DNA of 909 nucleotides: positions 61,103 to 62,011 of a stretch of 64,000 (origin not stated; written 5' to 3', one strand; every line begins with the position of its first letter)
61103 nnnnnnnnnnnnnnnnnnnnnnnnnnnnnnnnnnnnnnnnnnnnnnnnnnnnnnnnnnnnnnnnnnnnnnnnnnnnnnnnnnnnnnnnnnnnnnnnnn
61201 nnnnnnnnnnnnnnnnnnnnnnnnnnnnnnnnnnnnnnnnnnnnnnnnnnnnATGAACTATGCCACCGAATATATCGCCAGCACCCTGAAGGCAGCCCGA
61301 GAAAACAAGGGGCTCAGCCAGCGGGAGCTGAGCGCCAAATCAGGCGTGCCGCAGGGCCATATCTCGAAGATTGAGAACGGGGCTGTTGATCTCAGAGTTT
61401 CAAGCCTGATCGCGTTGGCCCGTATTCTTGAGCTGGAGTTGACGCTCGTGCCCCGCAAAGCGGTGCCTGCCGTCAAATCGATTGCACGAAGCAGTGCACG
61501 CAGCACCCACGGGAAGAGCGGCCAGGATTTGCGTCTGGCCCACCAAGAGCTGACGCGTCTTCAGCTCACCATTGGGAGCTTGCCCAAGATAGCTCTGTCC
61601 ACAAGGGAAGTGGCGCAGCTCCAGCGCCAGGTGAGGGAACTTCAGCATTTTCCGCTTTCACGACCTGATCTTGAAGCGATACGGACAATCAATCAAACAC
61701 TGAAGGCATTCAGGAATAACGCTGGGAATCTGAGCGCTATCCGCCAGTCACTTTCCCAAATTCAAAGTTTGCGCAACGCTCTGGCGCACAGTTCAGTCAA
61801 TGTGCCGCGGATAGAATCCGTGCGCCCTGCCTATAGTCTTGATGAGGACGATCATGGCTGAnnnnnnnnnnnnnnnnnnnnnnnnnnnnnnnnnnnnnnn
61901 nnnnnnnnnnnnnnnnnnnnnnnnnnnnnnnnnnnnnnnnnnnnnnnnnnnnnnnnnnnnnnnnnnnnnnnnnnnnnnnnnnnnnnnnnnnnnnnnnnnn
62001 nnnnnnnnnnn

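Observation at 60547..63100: hipBA toxin-antitoxin module with an unusually long HipB, inserted next to an IS110 remnant at the end of the hprK-rapZ-ptsH module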

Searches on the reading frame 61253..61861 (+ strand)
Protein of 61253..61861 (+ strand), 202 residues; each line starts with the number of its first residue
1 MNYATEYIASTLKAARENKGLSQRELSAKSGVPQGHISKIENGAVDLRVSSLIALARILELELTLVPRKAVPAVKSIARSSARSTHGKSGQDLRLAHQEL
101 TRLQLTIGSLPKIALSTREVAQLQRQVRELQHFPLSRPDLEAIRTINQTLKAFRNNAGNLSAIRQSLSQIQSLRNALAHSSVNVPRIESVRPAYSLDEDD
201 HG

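Call 3: search_protein_families(library=pfam, proteins=[window:61253-61861:+], max_evalue=0.01)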
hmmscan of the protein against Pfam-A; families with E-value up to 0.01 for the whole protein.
window:61253-61861:+ (202 aa): 8 families
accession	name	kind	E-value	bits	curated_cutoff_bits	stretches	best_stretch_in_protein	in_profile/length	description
PF01381.28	HTH_3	-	3e-14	53.2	23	1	12-64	1-53/55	Helix-turn-helix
PF13560.12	HTH_31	-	1.2e-09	38.8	27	1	9-65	3-60/64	Helix-turn-helix domain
PF12844.13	HTH_19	-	6.1e-06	26.5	30.2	1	12-63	4-55/64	Helix-turn-helix domain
PF13413.12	HTH_25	-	1.3e-05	25.4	24.6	1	11-46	1-36/62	Helix-turn-helix domain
PF13744.12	HTH_37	-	0.0002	21.5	27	1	8-46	19-57/80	Helix-turn-helix domain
PF22299.1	BRISC_FAM175B_helical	-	0.002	18.3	27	1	110-132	38-60/62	BRISC complex subunit FAM175B, helical domain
PF04545.22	Sigma70_r4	-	0.0038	17.2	24.1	0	18-45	18-45/50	Sigma-70, region 4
PF13443.12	HTH_26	-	0.0072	17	22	0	16-61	6-52/63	Cro/C1-type HTH DNA-binding domain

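Call 4: search_protein_families(library=ncbifam, proteins=[window:61253-61861:+], max_evalue=0.01)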
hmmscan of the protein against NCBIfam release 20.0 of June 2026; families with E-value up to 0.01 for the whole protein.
window:61253-61861:+ (202 aa): 12 families
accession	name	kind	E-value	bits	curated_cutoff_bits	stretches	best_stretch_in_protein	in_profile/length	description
TIGR03070.1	couple_hipB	subfamily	4.2e-11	42.6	71.65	1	8-63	3-58/58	type II toxin-antitoxin system Y4mF family antitoxin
NF007271.0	PRK09726.1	equivalog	9.8e-07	28.7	79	1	3-71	8-77/88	type II toxin-antitoxin system antitoxin HipB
NF007408.0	PRK09943.1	equivalog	1.2e-06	28.2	211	1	10-64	10-64/185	HTH-type transcriptional regulator PuuR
NF006015.0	PRK08154.1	subfamily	3.2e-06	26.5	204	1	8-66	31-89/314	anaerobic benzoate catabolism transcriptional regulator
NF041951.1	phage_RstR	subfamily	9e-05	22.7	80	1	9-61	4-56/108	RstR family transcriptional repressor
TIGR00270.2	TIGR00270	equivalog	0.00011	22.1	110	1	9-65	77-133/159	multiprotein bridging factor aMBF1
TIGR03830.1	CxxCG_CxxCG_HTH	subfamily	0.00021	21.1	61.8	1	6-54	64-114/127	type II TA system antitoxin MqsA family protein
TIGR02612.1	mob_myst_A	hypoth_equivalog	0.0005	20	122.6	1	13-101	31-124/150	mobile mystery protein A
NF041677.1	trans_regClgR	equivalog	0.00052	20.1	170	1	6-80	7-81/113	transcriptional regulator ClgR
NF047948.1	male_kill_WMK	equivalog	0.00076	19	300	1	8-76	6-75/300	WO male-killing family protein Wmk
NF052239.1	antitox_spr1629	equivalog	0.0011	18.2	335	1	7-148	2-147/377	spr1629 family repressor/antitoxin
NF003162.0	PRK04140.1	equivalog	0.0012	18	263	1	10-64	129-183/317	transcriptional regulator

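Call 6: find_homologous_proteins(query=window:61253-61861:+)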
Query window:61253-61861:+ (202 aa): 1522 proteins with E <= 0.001 among 1866 candidates; the best 120 are listed.
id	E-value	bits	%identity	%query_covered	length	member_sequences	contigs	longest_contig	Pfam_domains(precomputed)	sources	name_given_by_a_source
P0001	1.1e-118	411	100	100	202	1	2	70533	PF12844.14,PF13413.13,PF01381.29,PF13560.13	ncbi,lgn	ncbi:MAG: helix-turn-helix domain-containing protein [Sphingomonadales bacterium]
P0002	1.6e-82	294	75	100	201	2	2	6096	PF13413.13,PF01381.29,PF13560.13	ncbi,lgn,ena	-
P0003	2.1e-81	290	74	100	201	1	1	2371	PF12844.14,PF01381.29,PF13560.13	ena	-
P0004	2.4e-81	290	74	100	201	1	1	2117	PF12844.14,PF01381.29,PF13560.13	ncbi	-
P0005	2.3e-80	287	70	100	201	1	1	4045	PF01381.29,PF13560.13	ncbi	-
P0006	6.5e-79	282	71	100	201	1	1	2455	PF12844.14,PF01381.29,PF13560.13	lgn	-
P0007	7.2e-78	278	70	100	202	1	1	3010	PF13744.13,PF13413.13,PF01381.29,PF13560.13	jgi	jgi:transcriptional regulator with XRE-family HTH domain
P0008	5.9e-77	276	68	100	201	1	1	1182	PF01381.29,PF13560.13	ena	-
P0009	1.8e-76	274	68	100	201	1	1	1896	PF13744.13,PF13413.13,PF01381.29,PF13560.13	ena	-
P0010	5.7e-76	272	69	100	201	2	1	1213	PF12844.14,PF01381.29,PF13560.13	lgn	-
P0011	2.1e-75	270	68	100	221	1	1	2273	PF12844.14,PF01381.29,PF13560.13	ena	-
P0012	4.3e-74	266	66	100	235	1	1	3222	PF12844.14,PF13413.13,PF01381.29,PF13560.13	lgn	-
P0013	1.0e-73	265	68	100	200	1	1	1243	PF01381.29,PF13560.13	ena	-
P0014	2.3e-73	264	69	100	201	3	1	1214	PF12844.14,PF13413.13,PF01381.29,PF13560.13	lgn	-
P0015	5.2e-72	259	66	100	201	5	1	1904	PF13413.13,PF01381.29,PF13560.13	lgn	-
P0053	8.9e-65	236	62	100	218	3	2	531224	PF12844.14,PF13413.13,PF01381.29,PF13560.13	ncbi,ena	-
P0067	6.5e-63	230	62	100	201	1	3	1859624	PF12844.14,PF01381.29,PF13560.13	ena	-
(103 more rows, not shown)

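Call 8: search_solved_structures(query=window:61253-61861:+, max_evalue=1)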
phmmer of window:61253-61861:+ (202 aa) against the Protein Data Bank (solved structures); distinct sequences matched with E-value up to 1: 40.
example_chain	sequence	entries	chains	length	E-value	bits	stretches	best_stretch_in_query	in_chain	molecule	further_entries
3jqh_A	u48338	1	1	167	3.3e-06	30.5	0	93-126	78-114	C-type lectin domain family 4 member M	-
2wiu_B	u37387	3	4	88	3.7e-05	27.1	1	3-70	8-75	HTH-TYPE TRANSCRIPTIONAL REGULATOR HIPB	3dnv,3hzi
5k98_B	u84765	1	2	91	4.2e-05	26.9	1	3-70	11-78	Antitoxin HipB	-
4yg4_A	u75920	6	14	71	6.3e-05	26.3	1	3-67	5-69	Antitoxin HipB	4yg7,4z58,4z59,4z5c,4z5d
4z5h_A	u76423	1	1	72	6.6e-05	26.3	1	3-67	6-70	Antitoxin HipB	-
4yg1_A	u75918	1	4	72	0.00012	25.4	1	3-65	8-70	Antitoxin HipB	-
6af3_B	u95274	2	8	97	0.0028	21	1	8-68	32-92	HigA antitoxin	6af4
3kxa_A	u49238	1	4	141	0.0056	20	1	10-60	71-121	Putative uncharacterized protein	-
8ezt_A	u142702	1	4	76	0.0061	19.9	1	8-64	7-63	HipB(Lp)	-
4f8d_A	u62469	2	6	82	0.0067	19.7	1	8-61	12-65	Regulatory protein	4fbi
8tac_A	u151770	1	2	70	0.0069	19.7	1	8-44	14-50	DBP48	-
2b5a_A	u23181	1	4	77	0.0079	19.5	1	9-61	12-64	C.BclI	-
9sf2_A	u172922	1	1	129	0.0083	19.4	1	11-62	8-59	Transcriptional regulator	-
2mez_A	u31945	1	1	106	0.0092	19.3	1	5-64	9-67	Multiprotein Bridging Factor (MBP-like)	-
4i6t_A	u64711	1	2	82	0.0092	19.3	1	8-61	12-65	Regulatory protein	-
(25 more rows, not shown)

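Call 10: find_encoding_contigs(protein=window:61253-61861:+, flank=10000, max_places=4)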
Protein window:61253-61861:+ (202 aa): 2 contigs read that carry it; 2 places shown.
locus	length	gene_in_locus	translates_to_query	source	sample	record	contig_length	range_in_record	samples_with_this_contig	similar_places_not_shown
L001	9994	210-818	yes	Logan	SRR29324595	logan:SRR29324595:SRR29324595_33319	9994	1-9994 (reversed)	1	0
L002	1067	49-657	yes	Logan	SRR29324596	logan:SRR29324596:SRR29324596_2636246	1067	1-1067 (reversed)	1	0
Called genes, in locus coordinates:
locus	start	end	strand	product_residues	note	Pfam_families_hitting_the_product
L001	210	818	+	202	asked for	PF01381:HTH_3, PF12844:HTH_19 (weak), PF13413:HTH_25 (faint), PF13560:HTH_31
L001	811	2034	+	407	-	PF13657:Couple_hipA, PF07804:HipA_C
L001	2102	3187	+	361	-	-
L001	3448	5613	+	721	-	PF04715:, PF00425:Chorismate_bind, PF00117:GATase, PF07722:Peptidase_C26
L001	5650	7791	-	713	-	PF00582:Usp, PF08369:PCP_red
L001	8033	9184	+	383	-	PF01244:Peptidase_M19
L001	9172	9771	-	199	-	PF07486:Hydrolase_2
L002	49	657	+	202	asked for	PF01381:HTH_3, PF12844:HTH_19 (weak), PF13413:HTH_25 (faint), PF13560:HTH_31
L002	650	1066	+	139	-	?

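Call 17: find_encoding_contigs(protein=P0053, flank=8000, max_places=2)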
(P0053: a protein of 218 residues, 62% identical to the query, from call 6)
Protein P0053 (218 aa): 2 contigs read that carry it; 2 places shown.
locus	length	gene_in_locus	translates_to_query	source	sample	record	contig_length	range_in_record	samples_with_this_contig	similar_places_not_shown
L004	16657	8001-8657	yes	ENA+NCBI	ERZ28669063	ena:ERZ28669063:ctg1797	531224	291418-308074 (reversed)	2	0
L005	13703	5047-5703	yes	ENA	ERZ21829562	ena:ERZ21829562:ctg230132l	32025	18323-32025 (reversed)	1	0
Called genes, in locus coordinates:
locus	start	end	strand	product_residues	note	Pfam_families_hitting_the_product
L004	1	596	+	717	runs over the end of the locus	PF05378:Hydant_A_N, PF01968:Hydantoinase_A, PF19278:Hydant_A_C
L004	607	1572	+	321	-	PF02538:Hydantoinase_B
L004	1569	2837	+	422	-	PF02538:Hydantoinase_B, PF08882:Acetone_carb_G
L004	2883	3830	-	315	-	PF12844:HTH_19 (weak), PF13413:HTH_25, PF03793:PASTA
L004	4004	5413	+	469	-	PF03816:LytR_cpsA_psr, PF13399:LytR_C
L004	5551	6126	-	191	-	PF19903:DUF6376 (weak)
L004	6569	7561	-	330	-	-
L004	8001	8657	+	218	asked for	PF13560:HTH_31, PF01381:HTH_3, PF12844:HTH_19 (weak), PF13413:HTH_25 (faint)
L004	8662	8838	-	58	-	-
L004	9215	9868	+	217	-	PF07804:HipA_C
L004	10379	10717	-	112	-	-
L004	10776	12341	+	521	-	-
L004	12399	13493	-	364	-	PF00795:CN_hydrolase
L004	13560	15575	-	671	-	PF04542:Sigma70_r2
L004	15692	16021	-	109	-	-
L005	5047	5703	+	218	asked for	PF13560:HTH_31, PF01381:HTH_3, PF12844:HTH_19 (weak), PF13413:HTH_25 (faint)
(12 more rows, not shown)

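Call 18: find_encoding_contigs(protein=P0067, flank=8000, max_places=2)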
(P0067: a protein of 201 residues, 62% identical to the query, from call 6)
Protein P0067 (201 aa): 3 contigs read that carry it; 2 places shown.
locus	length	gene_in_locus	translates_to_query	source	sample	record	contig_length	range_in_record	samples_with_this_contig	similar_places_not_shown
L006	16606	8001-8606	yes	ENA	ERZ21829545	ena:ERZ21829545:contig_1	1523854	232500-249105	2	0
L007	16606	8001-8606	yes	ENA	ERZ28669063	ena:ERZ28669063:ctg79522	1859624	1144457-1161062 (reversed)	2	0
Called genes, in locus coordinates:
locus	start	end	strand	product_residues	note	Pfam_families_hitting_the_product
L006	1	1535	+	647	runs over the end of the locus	PF12895:ANAPC3 (faint), PF00515:TPR_1 (faint), PF07719:TPR_2 (faint), PF13174:TPR_6 (faint), PF13176:TPR_7 (faint), PF13181:TPR_8 (faint), PF14559:TPR_19 (weak), PF13844:Glyco_transf_41, +6 more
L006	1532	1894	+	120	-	PF13844:Glyco_transf_41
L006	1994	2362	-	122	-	-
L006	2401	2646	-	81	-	-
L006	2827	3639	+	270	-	PF00685:Sulfotransfer_1, PF13469:Sulfotransfer_3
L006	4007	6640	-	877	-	PF13304:AAA_21 (faint), PF02463:SMC_N, PF13166:AAA_13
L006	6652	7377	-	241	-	PF18731:HEPN_Swt1 (weak)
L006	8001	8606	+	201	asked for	PF13560:HTH_31, PF01381:HTH_3, PF12844:HTH_19 (weak)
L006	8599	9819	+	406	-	PF13657:Couple_hipA, PF07804:HipA_C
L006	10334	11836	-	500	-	PF07508:Recombinase, PF13408:Zn_ribbon_recom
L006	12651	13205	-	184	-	PF13358:DDE_3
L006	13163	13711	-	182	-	PF13384:HTH_23 (faint), PF13518:HTH_28 (weak), PF13551:HTH_29, PF13565:HTH_32, PF13592:HTH_33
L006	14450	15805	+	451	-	PF05598:DUF772, PF01609:DDE_Tnp_1, PF13751:DDE_Tnp_1_6 (weak)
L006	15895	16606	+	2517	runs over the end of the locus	-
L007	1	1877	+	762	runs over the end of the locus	PF12895:ANAPC3 (faint), PF13431:TPR_17 (faint), PF13432:TPR_16 (faint), PF00515:TPR_1 (faint), PF07719:TPR_2 (faint), PF13176:TPR_7 (faint), PF14559:TPR_19 (weak), PF13844:Glyco_transf_41, +5 more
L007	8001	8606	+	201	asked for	PF13560:HTH_31, PF01381:HTH_3, PF12844:HTH_19 (weak)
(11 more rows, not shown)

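Call 35: search_dna_similar(query=window:61253-61861:+, collection=plasmids, mode=protein, max_rows=30)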
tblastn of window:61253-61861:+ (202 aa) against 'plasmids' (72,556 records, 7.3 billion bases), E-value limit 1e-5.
Records with a match: 88; places in all: 88; records where one place covers at least 80% of the query: 83.
Best place of each record, by identity: 60-80% 1; <60% 87.
By first word of the organism name: Sinorhizobium 19; Bradyrhizobium 16; Agrobacterium 12; Rhizobium 9; Sulfitobacter 7; Novosphingobium 4; Komagataeibacter 3; Mesorhizobium 3; Devosia 2; Phaeobacter 1; and 12 more.
By predicted mobility (MOB-suite, as given by PLSDB): conjugative 39; non-mobilizable 33; mobilizable 16.
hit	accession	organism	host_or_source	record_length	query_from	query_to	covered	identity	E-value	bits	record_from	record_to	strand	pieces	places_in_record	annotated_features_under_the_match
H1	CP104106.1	Phaeobacter sp. G2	cell culture,Emiliania huxleyi RCC1216 ...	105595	1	202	100%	53.2%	2e-44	164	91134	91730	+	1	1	helix-turn-helix domain-containing protein | type II toxin-antitoxin system HipA family toxin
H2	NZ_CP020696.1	Sulfitobacter sp. D7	calanoid copepod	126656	1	202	100%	53.2%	1e-43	162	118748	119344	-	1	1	helix-turn-helix transcriptional regulator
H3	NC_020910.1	Octadecabacter arcticus 238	150 km offshore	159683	1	200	99%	49.5%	2e-39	149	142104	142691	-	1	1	helix-turn-helix transcriptional regulator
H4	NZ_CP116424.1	Sulfitobacter faviae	Hexacorallia,culture,Cold water coral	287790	1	199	99%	47.3%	8e-33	130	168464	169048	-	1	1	helix-turn-helix transcriptional regulator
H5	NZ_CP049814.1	Pontibrevibacter nitratireducens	-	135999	1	200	99%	46.0%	6e-37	142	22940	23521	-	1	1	helix-turn-helix transcriptional regulator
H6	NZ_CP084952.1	Sulfitobacter indolifex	cell culture,Seawater from the North ...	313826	1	200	99%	46.0%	6e-35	137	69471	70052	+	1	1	helix-turn-helix domain-containing protein | HipA domain-containing protein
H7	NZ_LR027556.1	Tritonibacter mobilis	sea water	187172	1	200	99%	46.0%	7e-35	136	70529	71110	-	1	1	helix-turn-helix transcriptional regulator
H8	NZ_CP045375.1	Sulfitobacter sp. THAF37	pure culture,Surface of a polyethylene ...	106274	1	200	99%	46.0%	8e-35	136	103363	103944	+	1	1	helix-turn-helix transcriptional regulator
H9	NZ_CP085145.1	Sulfitobacter dubius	cell culture,Sediment from the Channel ...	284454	1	201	100%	45.6%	6e-34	134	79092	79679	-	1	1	helix-turn-helix domain-containing protein | HipA domain-containing protein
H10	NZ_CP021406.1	Pacificitalea manganoxidans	cell culture,sediment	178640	1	200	99%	45.5%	2e-35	138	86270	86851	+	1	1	helix-turn-helix transcriptional regulator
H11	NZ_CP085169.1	Sulfitobacter sp. DSM 110093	cell culture,Sediment from the Channel ...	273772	1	201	100%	45.1%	3e-33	132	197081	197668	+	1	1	helix-turn-helix domain-containing protein | HipA domain-containing protein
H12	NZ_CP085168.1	Sulfitobacter sp. DSM 110093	cell culture,Sediment from the Channel ...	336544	1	201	100%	45.1%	3e-33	132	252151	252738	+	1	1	helix-turn-helix domain-containing protein | HipA domain-containing protein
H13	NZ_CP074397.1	Agrobacterium salinitolerans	Cotton,tiaaue sample,root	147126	1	202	100%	42.4%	1e-25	110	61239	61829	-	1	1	helix-turn-helix transcriptional regulator | type II toxin-antitoxin system HipA family toxin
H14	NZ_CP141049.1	Microvirga lotononidis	-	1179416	4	200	98%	42.7%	5e-26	111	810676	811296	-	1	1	none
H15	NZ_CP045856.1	Agrobacterium sp. MA01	cell culture,Microcystis culture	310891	1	202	100%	40.4%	2e-24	106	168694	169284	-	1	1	helix-turn-helix transcriptional regulator | type II toxin-antitoxin system HipA family toxin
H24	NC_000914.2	Sinorhizobium fredii NGR234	-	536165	1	200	99%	36.6%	1e-14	79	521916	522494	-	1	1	helix-turn-helix transcriptional regulator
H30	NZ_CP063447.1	Novosphingobium sp. ES2-1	mixed culture,activated sludge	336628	1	201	100%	35.0%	2e-17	87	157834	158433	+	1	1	helix-turn-helix transcriptional regulator | HipA domain-containing protein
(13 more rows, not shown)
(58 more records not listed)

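Call 40: predict_structure(alignment_id=A3)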
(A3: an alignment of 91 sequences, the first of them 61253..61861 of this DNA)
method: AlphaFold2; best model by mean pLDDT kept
length: 202 residues; sequences in the alignment: 91
mean_pLDDT: 88.3   pTM: 0.61
mean pLDDT of the five models: 88.3, 86.6, 85.1, 83.7, 82.7
residues with pLDDT >= 90: 128; 70-90: 57; 50-70: 17; < 50: 0
segments of 3 or more residues with pLDDT < 50: none
pLDDT, mean of each block of 10 residues (from residue 1): 80 94 97 96 87 94 89 80 62 91 96 89 97 93 97 93 97 95 74 73 61
secondary structure, 60 per line:
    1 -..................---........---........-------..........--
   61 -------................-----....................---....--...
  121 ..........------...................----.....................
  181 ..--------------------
elements in order: H2-19 H23-30 H34-41 H49-58 H68-83 H89-108 H112-115 H118-130 H137-155 H160-182

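Call 44: fold_search(model_id=the predicted structure, library=pdb)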
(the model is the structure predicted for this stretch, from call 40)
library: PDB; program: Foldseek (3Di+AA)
matches with E <= 10: 527; with E <= 0.001: 0
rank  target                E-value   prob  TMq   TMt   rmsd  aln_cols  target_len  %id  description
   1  8ezt_A                3.5e-03  1.00  0.30  0.84   1.6        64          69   28  Crystal structure of HipB(Lp) from Legionella pneumophila (released 2023-09-27)
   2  8ezt_B                5.0e-03  1.00  0.30  0.82   1.6        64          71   28  Crystal structure of HipB(Lp) from Legionella pneumophila (released 2023-09-27)
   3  8ezt_C                6.1e-03  1.00  0.30  0.82   1.7        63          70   28  Crystal structure of HipB(Lp) from Legionella pneumophila (released 2023-09-27)
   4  5woq_B                1.0e-02  1.00  0.30  0.68   6.3        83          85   28  Crystal structure of an XRE family protein transcriptional regulator from Mycobacterium smegmatis (released 2017-08-16)
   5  7pwj_FFF              1.1e-02  1.00  0.28  0.37  11.0       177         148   14  dUTPase from human in complex with Stl (released 2022-12-28)
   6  7dlv_F                1.3e-02  1.00  0.29  0.39  11.7       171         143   14  shrimp dUTPase in complex with Stl (released 2021-12-01)
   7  6h4c_H                1.3e-02  1.00  0.29  0.39  10.9       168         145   13  A polyamorous repressor: deciphering the evolutionary strategy used by the phage-inducible chromosomal islands to spre (released 2019-08-28)
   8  5woq_C                1.4e-02  1.00  0.30  0.68   6.5        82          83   28  Crystal structure of an XRE family protein transcriptional regulator from Mycobacterium smegmatis (released 2017-08-16)
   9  3f51_C                1.6e-02  1.00  0.29  0.62   5.9        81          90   26  Crystal Structure of the clp gene regulator ClgR from Corynebacterium glutamicum (released 2008-11-18)
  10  2wiu_B                1.8e-02  1.00  0.29  0.78   3.2        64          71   30  Mercury-modified bacterial persistence regulator hipBA (released 2009-07-28)
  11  1b0n_A                1.8e-02  1.00  0.28  0.53  13.0       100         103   24  SINR PROTEIN/SINI PROTEIN COMPLEX (released 1999-01-13)
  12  3f51_A                1.9e-02  1.00  0.29  0.60   6.7        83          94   25  Crystal Structure of the clp gene regulator ClgR from Corynebacterium glutamicum (released 2008-11-18)
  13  4pu3_C                2.0e-02  1.00  0.29  0.77   2.9        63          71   17  Shewanella oneidensis MR-1 Toxin Antitoxin System HipA, HipB and its operator DNA complex (space group P212121) (released 2014-08-06)
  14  4pu4_D                2.0e-02  1.00  0.29  0.71   3.2        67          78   16  Shewanella oneidensis MR-1 Toxin Antitoxin System HipA, HipB and its operator DNA complex (space group P21) (released 2014-08-06)
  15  6h4c_D                2.0e-02  1.00  0.29  0.39  11.3       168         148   14  A polyamorous repressor: deciphering the evolutionary strategy used by the phage-inducible chromosomal islands to spre (released 2019-08-28)
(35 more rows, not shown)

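Call 45: get_annotated_region(hit=H24, flank=4000)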
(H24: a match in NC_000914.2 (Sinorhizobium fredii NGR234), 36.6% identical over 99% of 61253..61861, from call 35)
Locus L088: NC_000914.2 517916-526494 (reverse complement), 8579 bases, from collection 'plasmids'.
description: Sinorhizobium fredii NGR234 plasmid pNGR234a, complete sequence
organism: Sinorhizobium fredii NGR234 (NCBI taxid 394)
taxonomy: Bacteria; Pseudomonadota; Alphaproteobacteria; Hyphomicrobiales; Rhizobiaceae; Sinorhizobium; Sinorhizobium fredii; Sinorhizobium fredii NGR234
host: -; source: -; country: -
typing (MOB-suite, as given by PLSDB): conjugative; replicon rep_cluster_473; relaxase MOBQ; mating-pair formation MPF_T
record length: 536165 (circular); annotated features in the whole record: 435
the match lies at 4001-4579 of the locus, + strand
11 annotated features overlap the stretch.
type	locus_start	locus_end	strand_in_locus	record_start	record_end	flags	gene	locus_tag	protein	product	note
CDS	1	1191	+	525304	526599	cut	trbI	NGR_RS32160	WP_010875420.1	IncP-type conjugal transfer protein TrbI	-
CDS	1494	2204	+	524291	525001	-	-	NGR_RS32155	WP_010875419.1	autoinducer binding domain-containing protein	-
CDS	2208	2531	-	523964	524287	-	-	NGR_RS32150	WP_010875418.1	transcriptional repressor TraM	-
CDS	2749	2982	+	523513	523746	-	-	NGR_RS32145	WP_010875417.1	helix-turn-helix transcriptional regulator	-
CDS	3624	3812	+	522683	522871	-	-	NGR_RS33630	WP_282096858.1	DUF5372 family protein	-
CDS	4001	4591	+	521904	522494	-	-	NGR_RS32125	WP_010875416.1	helix-turn-helix transcriptional regulator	-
CDS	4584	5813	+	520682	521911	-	-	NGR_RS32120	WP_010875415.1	HipA domain-containing protein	-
CDS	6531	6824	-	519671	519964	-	-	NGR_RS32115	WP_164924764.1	hypothetical protein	-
CDS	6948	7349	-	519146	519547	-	-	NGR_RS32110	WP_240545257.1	reverse transcriptase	-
CDS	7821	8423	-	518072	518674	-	-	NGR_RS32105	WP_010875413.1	TraH family protein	GO:0000160 - phosphorelay signal transduction system [Evidence IEA]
CDS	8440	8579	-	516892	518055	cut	-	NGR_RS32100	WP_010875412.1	conjugal transfer protein TraB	-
